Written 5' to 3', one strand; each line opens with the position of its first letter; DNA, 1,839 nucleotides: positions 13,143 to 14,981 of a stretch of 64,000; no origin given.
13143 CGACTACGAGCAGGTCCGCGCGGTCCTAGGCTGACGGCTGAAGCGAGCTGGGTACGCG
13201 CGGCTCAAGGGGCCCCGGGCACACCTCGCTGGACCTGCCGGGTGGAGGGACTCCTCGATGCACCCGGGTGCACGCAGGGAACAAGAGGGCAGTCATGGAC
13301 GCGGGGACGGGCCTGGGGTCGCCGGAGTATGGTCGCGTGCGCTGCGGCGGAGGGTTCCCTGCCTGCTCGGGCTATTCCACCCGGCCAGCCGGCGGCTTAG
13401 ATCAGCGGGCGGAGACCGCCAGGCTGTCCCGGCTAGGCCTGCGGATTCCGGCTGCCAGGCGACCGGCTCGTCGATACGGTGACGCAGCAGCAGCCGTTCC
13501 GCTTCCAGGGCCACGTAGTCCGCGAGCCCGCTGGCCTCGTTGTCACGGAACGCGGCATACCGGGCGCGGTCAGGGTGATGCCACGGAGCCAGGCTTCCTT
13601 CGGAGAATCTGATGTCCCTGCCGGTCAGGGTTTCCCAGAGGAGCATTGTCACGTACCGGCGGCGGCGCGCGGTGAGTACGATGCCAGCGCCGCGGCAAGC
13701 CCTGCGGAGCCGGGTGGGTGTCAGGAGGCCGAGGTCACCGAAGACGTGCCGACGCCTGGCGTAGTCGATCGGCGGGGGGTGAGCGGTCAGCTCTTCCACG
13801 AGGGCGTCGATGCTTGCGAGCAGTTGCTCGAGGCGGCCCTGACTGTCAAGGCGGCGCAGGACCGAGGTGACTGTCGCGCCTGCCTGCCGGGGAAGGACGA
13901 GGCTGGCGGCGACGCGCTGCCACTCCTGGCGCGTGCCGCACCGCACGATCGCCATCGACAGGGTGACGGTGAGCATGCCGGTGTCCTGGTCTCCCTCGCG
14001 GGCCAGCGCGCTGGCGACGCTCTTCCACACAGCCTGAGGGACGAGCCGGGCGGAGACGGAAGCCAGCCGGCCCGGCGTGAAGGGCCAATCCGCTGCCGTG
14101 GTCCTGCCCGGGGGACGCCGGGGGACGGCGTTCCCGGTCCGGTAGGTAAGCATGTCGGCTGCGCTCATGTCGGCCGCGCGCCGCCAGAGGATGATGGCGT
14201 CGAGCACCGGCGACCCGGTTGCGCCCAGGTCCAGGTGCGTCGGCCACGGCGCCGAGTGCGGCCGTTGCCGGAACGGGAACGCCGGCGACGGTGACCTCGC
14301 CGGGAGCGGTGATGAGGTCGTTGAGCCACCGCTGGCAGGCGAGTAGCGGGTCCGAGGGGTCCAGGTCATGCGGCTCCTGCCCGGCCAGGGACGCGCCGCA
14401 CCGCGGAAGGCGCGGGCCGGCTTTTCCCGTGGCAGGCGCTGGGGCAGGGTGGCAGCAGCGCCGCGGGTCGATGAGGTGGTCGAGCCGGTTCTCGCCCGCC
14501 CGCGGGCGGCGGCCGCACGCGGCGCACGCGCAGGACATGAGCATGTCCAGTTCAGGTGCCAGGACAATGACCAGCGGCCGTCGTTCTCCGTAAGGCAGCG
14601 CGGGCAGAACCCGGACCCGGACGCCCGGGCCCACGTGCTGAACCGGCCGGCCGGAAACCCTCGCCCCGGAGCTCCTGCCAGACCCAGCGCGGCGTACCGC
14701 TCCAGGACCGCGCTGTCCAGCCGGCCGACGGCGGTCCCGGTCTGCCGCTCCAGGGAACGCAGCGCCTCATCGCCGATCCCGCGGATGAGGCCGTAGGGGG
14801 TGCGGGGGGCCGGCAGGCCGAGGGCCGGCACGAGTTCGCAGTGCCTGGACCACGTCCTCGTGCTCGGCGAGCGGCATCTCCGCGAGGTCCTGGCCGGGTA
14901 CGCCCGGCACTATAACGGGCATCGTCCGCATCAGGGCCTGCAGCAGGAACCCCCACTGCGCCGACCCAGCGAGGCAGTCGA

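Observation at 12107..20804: Tn7-like transposon relic apparently homing to the 3' end of dnaB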

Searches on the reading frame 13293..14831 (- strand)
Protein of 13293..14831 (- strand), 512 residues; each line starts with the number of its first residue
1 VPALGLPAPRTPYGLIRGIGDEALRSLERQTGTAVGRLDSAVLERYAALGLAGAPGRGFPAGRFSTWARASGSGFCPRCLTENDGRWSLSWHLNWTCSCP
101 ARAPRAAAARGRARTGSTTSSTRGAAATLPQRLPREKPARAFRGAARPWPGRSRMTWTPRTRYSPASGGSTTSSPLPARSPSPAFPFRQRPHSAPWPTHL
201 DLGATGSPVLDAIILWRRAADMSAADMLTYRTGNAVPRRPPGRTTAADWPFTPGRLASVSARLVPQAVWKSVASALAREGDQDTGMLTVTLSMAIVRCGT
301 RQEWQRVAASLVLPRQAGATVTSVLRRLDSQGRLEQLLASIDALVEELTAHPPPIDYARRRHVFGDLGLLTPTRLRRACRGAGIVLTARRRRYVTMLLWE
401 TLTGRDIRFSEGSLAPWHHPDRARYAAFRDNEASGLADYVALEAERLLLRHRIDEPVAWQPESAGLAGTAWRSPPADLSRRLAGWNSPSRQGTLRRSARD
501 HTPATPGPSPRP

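Call 7: search_protein_families(library=pfam, proteins=[window:13293-14831:-], max_evalue=0.01)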
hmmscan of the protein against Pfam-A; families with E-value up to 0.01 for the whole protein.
window:13293-14831:- (512 aa): 1 family
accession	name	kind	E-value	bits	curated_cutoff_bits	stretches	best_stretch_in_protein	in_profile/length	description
PF06527.16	TniQ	-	8e-09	36.7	27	1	23-100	53-136/142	TniQ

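Call 10: find_homologous_proteins(query=window:13293-14831:-, max_evalue=0.001)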
Query window:13293-14831:- (512 aa): 45 proteins with E <= 0.001 among 8000 candidates.
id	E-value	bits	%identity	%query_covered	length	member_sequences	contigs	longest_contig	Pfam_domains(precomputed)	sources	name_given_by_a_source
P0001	7.2e-241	818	92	62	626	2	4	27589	PF06527.17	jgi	jgi:hypothetical protein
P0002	3.0e-232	790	100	70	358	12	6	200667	-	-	-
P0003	1.5e-172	593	69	61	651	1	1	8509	PF06527.17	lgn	-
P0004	5.2e-165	568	82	63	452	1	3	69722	-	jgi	jgi:hypothetical protein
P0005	4.6e-148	512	61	63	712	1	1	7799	PF06527.17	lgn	-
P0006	1.1e-145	504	61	60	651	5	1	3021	PF06527.17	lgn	-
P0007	4.2e-144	499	61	60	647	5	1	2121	PF06527.17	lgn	-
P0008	3.3e-143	496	61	60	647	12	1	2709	PF06527.17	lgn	-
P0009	3.1e-142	493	59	60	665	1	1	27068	PF06527.17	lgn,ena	-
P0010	2.4e-141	490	61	61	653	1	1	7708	PF06527.17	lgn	-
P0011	1.3e-140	487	59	59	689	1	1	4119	PF06527.17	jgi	jgi:hypothetical protein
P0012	5.0e-139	482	57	62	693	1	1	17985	PF06527.17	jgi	jgi:TniQ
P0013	1.5e-136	474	58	59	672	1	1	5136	PF06527.17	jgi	jgi:hypothetical protein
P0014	9.5e-135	468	60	60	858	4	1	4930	PF06527.17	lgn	-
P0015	6.0e-133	462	57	59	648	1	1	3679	PF06527.17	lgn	-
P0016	6.4e-132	459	59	60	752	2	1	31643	PF06527.17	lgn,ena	-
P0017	1.6e-131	457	58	60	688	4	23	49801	PF06527.17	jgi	jgi:hypothetical protein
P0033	8.3e-66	241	42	58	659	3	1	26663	PF06527.17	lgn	-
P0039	1.1e-8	52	28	51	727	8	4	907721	PF06527.17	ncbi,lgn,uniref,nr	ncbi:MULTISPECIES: TniQ family protein [Streptomyces]|uniref:TniQ family protein n=1 Tax=Streptomyce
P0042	2.7e-5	41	30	41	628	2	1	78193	PF06527.17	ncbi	ncbi:TniQ family protein [Mycobacterium sp. NPDC003323]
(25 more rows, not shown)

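Call 11: find_encoding_contigs(protein=P0001, flank=10000, max_places=6)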
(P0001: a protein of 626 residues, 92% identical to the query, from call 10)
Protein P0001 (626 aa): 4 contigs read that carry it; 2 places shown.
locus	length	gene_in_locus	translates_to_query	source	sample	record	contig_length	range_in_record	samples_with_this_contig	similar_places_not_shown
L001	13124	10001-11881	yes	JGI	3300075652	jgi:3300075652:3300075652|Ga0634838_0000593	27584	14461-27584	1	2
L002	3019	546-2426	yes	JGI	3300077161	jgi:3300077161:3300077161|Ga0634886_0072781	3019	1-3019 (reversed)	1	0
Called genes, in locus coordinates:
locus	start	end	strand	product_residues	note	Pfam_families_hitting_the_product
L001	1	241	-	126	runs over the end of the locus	-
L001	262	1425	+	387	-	PF18723:HMUDK_hel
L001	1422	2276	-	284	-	-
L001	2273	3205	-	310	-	PF06114:Peptidase_M78 (weak)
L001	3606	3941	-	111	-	-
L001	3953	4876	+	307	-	PF03819:MazG (faint), PF18722:MazG_C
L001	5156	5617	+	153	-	-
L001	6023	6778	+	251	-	-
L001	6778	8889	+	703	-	PF09299:Mu-transpos_C (faint)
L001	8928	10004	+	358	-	PF05621:TniB (weak), PF13401:AAA_22 (weak)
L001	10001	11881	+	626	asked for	PF06527:TniQ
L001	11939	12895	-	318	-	-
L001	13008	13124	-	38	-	?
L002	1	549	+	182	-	?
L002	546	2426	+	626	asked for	PF06527:TniQ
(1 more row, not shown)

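Call 12: find_encoding_contigs(protein=P0017, flank=10000, max_places=8)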
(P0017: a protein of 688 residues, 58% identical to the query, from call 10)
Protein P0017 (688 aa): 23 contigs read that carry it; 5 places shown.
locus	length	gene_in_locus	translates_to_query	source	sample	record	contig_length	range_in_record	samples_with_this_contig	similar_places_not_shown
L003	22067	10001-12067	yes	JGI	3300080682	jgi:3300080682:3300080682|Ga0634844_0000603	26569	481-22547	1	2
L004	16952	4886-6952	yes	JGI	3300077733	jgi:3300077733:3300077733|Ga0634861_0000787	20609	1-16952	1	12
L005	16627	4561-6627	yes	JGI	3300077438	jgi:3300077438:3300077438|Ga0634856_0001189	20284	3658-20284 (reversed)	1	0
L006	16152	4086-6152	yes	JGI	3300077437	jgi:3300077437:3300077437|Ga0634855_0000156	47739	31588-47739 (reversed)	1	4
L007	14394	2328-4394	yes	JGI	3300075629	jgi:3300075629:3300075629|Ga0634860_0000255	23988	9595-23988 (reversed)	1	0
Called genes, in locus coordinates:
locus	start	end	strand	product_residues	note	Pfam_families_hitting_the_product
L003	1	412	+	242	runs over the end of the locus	-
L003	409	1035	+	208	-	PF13401:AAA_22 (faint)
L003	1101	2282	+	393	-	PF00589:Phage_integrase (weak)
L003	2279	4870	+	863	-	PF00589:Phage_integrase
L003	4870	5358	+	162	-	PF19776:DUF6262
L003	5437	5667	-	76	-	-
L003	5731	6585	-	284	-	PF01695:IstB_IS21, PF00308:Bac_DnaA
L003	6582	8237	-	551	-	PF22483:Mu-transpos_C_2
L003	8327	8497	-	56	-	-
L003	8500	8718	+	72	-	-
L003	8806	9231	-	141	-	PF00293:NUDIX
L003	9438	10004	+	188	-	-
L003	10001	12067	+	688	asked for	PF06527:TniQ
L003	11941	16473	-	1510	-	PF02463:SMC_N, PF13476:AAA_23, PF13555:AAA_29 (faint), PF13558:SbcC_Walker_B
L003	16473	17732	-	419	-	PF00149:Metallophos, PF12850:Metallophos_2 (faint)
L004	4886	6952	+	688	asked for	PF06527:TniQ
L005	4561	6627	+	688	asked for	PF06527:TniQ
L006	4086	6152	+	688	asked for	PF06527:TniQ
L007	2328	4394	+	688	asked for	PF06527:TniQ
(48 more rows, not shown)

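Call 17: find_related_loci(query=A1, collection=genome_contigs, flank=10000)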
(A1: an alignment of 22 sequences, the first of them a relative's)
Query A1 (626 aa) in genome_contigs; peptide patterns used: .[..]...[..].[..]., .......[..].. (x = any residue, [..] = any of these).
34 stretches matched a pattern; 8 encode a relative of the query (tblastn E <= 1e-3); 7 distinct loci.
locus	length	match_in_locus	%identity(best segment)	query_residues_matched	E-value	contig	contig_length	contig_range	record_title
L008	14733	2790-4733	53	7-623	0e+0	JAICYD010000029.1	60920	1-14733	MAG: Streptosporangiaceae bacterium isolate LS_FP_2_bin.164 k141_2716157_length_60920_cov_23.8221, whole genome shotgun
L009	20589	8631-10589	42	7-621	8e-145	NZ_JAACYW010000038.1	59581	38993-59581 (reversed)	Catenulispora rubra strain DSM 44948 NODE_38, whole genome shotgun sequence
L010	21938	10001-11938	36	8-621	6e-95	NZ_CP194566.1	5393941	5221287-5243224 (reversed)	Gordonia sp. B7-2 chromosome B7-2, complete sequence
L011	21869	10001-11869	31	18-618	2e-22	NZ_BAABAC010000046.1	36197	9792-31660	Nocardioides ginsengisoli strain JCM 16930 sequence46, whole genome shotgun sequence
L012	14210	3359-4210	29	19-301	7e-19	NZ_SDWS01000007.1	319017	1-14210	Nocardioides glacieisoli strain HLT3-15 NODE_7_length_319017_cov_114.694353, whole genome shotgun sequence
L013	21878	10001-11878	26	18-621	4e-28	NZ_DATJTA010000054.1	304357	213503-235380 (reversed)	MAG: Nocardioides sp. isolate SMAG_U15008 k141_457156, whole genome shotgun sequence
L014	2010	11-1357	25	129-608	8e-16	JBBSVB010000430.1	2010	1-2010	MAG: Actinomycetales bacterium isolate SVL2_sbin.62 SVL2_sbin.62_k141_768111_length_2010_cov_7.0000, whole genome shotgu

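Call 23: find_related_loci(query=A1, collection=metagenome_contigs, flank=10000)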
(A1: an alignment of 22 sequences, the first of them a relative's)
Query A1 (626 aa) in metagenome_contigs; peptide patterns used: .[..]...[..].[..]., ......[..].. (x = any residue, [..] = any of these).
259 stretches matched a pattern; 12 encode a relative of the query (tblastn E <= 1e-3); 11 distinct loci.
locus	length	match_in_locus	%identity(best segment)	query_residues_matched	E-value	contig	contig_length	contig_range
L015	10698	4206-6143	53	10-622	0e+0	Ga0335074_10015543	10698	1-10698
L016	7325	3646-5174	92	39-626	1e-158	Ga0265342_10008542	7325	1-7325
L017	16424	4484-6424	57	5-620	0e+0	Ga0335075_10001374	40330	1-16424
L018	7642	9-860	55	339-620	4e-89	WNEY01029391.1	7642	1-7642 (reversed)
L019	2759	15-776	58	366-620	5e-90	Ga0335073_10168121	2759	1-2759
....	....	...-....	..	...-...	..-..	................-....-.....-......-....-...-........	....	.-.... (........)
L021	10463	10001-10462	60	10-163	2e-53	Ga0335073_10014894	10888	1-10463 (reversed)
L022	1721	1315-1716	63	7-140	9e-49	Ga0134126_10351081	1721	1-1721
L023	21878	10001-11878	26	18-621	3e-28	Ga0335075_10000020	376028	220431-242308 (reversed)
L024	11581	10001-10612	33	7-221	1e-26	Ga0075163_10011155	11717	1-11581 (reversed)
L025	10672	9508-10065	34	8-218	6e-24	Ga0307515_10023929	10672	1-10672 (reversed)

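Call 24: find_encoding_contigs(protein=P0016, flank=10000, max_places=3)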
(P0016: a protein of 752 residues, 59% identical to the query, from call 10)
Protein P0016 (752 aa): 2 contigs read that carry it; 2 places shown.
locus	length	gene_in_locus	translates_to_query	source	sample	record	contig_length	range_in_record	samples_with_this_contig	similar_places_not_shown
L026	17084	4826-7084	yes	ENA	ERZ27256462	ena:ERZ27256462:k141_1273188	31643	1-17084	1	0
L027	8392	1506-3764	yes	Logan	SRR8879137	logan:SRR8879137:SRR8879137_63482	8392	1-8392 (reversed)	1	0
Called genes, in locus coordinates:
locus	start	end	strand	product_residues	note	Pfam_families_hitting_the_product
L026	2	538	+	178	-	?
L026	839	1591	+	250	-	-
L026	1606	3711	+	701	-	-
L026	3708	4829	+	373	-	PF13401:AAA_22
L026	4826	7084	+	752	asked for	PF06527:TniQ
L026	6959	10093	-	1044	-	PF02463:SMC_N, PF13476:AAA_23, PF13555:AAA_29 (weak), PF13558:SbcC_Walker_B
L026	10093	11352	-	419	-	PF00149:Metallophos, PF12850:Metallophos_2 (weak)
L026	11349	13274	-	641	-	-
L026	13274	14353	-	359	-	-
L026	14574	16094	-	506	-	PF00580:UvrD-helicase, PF13245:AAA_19, PF00580:UvrD-helicase, PF13604:AAA_30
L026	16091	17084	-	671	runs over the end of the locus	PF13175:AAA_15, PF13304:AAA_21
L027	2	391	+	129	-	?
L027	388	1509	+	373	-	PF13401:AAA_22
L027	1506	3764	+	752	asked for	PF06527:TniQ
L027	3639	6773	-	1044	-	PF02463:SMC_N, PF13476:AAA_23, PF13555:AAA_29 (weak), PF13558:SbcC_Walker_B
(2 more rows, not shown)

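Call 25: find_encoding_contigs(protein=P0009, flank=10000, max_places=3)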
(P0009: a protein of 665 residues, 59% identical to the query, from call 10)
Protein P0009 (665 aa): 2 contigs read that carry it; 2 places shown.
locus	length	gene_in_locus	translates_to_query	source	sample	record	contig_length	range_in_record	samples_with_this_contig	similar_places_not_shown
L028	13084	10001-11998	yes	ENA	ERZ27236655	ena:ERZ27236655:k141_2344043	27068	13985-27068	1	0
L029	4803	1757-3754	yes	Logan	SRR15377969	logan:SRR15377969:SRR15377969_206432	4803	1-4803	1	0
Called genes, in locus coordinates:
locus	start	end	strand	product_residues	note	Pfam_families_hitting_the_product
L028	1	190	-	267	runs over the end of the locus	-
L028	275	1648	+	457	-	PF00149:Metallophos, PF12850:Metallophos_2 (weak)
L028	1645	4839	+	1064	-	PF00005:ABC_tran (faint), PF02463:SMC_N, PF13476:AAA_23, PF13558:SbcC_Walker_B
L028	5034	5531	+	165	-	-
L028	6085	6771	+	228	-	-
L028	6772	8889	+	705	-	PF13518:HTH_28 (weak), PF13551:HTH_29 (weak)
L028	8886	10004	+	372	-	PF05621:TniB, PF13401:AAA_22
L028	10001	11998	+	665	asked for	PF06527:TniQ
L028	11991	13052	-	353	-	-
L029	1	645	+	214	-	?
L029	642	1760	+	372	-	PF05621:TniB, PF13401:AAA_22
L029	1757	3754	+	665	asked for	PF06527:TniQ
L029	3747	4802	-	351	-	?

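Call 26: find_encoding_contigs(protein=P0033, flank=10000, max_places=3)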
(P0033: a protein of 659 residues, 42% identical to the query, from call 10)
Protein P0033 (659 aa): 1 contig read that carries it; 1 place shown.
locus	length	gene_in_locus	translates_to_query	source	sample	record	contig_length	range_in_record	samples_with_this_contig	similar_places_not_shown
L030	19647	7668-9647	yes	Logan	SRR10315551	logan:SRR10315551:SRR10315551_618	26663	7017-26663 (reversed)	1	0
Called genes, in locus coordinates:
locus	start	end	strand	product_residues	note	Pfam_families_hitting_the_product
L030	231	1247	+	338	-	-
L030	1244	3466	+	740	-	PF06527:TniQ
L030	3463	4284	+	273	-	-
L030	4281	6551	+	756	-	PF13683:rve_3 (faint)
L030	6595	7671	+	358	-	PF05621:TniB (weak), PF13401:AAA_22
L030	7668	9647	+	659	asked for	PF06527:TniQ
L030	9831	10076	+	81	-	-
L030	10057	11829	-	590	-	PF14464:Prok-JAB, PF13676:TIR_2 (weak), PF18145:SAVED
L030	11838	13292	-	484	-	PF00899:ThiF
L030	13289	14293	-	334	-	PF18144:SMODS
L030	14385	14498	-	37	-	-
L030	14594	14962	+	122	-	-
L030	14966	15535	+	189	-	PF06114:Peptidase_M78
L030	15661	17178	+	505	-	-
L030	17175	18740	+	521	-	-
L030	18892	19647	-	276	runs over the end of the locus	-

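Call 36: search_protein_families(library=pfam, proteins=[L001:6023-6778:+, L001:6778-8889:+, L001:8928-10004:+, L001:10001-11881:+, L001:11939-12895:-], max_evalue=0.1)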
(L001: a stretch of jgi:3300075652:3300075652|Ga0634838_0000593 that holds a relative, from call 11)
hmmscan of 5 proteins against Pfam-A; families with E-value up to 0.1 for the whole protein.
L001:6023-6778:+ (251 aa): 1 family
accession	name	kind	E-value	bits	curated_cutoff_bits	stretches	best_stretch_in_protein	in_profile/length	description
PF08722.17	Tn7_TnsA-like_N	-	0.00053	20.9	26.5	1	84-134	1-56/85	TnsA-like endonuclease N terminal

L001:6778-8889:+ (703 aa): 7 families
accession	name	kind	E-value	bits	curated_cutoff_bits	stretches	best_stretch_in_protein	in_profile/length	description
PF09299.17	Mu-transpos_C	-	1.4e-05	25.5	21.7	1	498-560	4-56/61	Mu transposase, C-terminal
PF13518.12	HTH_28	-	2.5e-05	24.7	25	1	125-157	19-50/52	Helix-turn-helix domain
PF13551.12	HTH_29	-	0.00094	19.7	28.1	1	125-154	19-48/64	Winged helix-turn helix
PF01527.26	HTH_Tnp_1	-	0.0097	16.5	24.1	1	124-149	29-53/75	Transposase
PF13683.12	rve_3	-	0.023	14.9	26.5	1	382-411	2-31/67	Integrase core domain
PF13384.12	HTH_23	-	0.024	14.9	24.6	1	125-150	24-49/50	Homeodomain-like domain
PF00665.32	rve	-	0.041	14.6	32.6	0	358-391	67-100/102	Integrase core domain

L001:8928-10004:+ (358 aa): 2 families
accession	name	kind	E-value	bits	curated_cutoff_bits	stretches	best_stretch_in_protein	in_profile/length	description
PF05621.17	TniB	-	1.6e-07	31.4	22.4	1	36-210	3-163/189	Bacterial TniB protein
PF13401.12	AAA_22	-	3e-07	31.2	27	1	75-209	9-123/130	AAA domain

L001:10001-11881:+ (626 aa): 1 family
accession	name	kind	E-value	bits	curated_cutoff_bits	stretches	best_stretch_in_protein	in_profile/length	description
PF06527.16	TniQ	-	4.6e-20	73.1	27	1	11-145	1-141/142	TniQ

L001:11939-12895:- (318 aa): 1 family
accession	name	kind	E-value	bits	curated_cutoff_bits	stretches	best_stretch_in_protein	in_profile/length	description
PF12728.13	HTH_17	-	0.0022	18.7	27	0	274-315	5-45/51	Helix-turn-helix domain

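Call 37: search_protein_families(library=ncbifam, proteins=[L001:6023-6778:+, L001:6778-8889:+, L001:8928-10004:+, L001:10001-11881:+, L001:11939-12895:-], max_evalue=0.1)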
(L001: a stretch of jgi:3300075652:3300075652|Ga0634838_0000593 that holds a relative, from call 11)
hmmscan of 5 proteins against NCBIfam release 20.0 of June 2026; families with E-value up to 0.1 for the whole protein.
L001:6023-6778:+ (251 aa): 1 family
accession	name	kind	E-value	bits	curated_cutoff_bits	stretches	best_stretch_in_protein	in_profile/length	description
NF033179.1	TnsA_like_Actin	subfamily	5.3e-72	241.7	110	1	32-240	5-211/212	TnsA-like heteromeric transposase endonuclease subunit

L001:6778-8889:+ (703 aa): 5 families
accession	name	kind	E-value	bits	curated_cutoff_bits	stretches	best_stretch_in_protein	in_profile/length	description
NF033577.2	transpos_IS481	equivalog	1.5e-15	57.5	224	2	358-460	188-275/284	IS481 family transposase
NF033516.0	transpos_IS3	equivalog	6.1e-09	35.6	160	1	360-454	278-353/369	IS3 family transposase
NF033546.1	transpos_IS21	equivalog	3.8e-06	26.6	160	1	375-458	206-272/294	IS21 family transposase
NF033545.0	transpos_IS630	equivalog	0.0023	17.4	100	1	125-204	19-95/299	IS630 family transposase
NF033594.2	transpos_ISNCY_2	equivalog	0.0039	16.4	250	0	124-181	16-73/368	ISNCY family transposase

L001:8928-10004:+ (358 aa): 0 families

L001:10001-11881:+ (626 aa): 0 families

L001:11939-12895:- (318 aa): 0 families

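Call 58: search_solved_structures(query=A1, max_evalue=1, show_alignments=1)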
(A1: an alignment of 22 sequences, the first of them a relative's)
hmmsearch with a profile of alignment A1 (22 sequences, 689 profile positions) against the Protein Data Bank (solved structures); distinct sequences matched with E-value up to 1: 5.
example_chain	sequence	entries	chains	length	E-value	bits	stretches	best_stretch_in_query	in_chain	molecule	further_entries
30ga_I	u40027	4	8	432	1.9e-05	26.4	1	116-156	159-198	TniQ.1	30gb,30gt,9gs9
2jz6_A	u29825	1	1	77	0.036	15.5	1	143-200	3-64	50S ribosomal protein L28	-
7u5d_I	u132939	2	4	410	0.11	13.9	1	107-155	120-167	TniQ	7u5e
2v3t_A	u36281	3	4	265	0.52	11.7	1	54-114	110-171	GLUTAMATE RECEPTOR DELTA-2 SUBUNIT SYNONYM GLURDELTA2, GLUR DELTA-2 | GLUTAMATE RECEPTOR DELTA-2 SUBUNIT | Glutamate receptor ionotropic, delta-2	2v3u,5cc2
6h3v_A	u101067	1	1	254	0.53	11.7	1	56-138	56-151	Envelopment polyprotein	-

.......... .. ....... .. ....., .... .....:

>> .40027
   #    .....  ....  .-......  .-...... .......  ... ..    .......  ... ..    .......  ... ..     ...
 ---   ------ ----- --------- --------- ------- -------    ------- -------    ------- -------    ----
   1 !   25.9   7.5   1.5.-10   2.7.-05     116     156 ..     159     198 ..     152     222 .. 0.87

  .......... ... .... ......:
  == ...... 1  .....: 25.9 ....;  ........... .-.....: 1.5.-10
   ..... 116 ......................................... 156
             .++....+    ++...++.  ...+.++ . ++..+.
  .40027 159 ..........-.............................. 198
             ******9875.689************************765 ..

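Call 59: search_solved_structures(query=L001:6778-8889:+, max_evalue=0.01)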
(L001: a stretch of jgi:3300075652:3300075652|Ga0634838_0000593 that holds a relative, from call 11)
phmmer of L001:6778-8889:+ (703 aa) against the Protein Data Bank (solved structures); distinct sequences matched with E-value up to 0.01: 6.
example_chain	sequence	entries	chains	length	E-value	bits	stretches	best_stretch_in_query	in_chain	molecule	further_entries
7svw_A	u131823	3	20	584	7e-13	51.2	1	124-624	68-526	TnsB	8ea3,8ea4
8rdu_R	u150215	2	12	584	7e-13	51.2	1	124-624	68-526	TnsB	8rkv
8aa5_AP1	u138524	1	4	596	7.6e-13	51.1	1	124-624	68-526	TnsB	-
30jv_A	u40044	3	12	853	7.4e-09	37.9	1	359-556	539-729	TnsA endonuclease N-terminal domain-containing protein,TnsB transposase | PseTnsAB artificial fusion protein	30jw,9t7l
30ga_R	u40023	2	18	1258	2.5e-08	36.1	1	359-556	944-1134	Maltose/maltodextrin-binding periplasmic protein,TnsA endonuclease N-terminal domain-conta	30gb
9y7b_A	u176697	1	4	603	7.2e-08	34.6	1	357-457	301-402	IF3A Tn6677 TnsB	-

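Call 68: search_protein_families(library=padloc, proteins=[L001:262-1425:+, L001:1422-2276:-, L001:2273-3205:-, L001:3953-4876:+], max_evalue=0.001)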
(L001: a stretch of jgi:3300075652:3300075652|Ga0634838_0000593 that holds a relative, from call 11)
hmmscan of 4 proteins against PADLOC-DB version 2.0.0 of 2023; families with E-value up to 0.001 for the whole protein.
L001:262-1425:+ (387 aa): 0 families

L001:1422-2276:- (284 aa): 0 families

L001:2273-3205:- (310 aa): 2 families
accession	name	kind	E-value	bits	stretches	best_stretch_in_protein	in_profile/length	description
PDLC04141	capP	-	2.6e-11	41.5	1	9-169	4-153/242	capP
PDLC03949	RmrA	-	3.7e-06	24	1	53-138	167-239/363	-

L001:3953-4876:+ (307 aa): 0 families
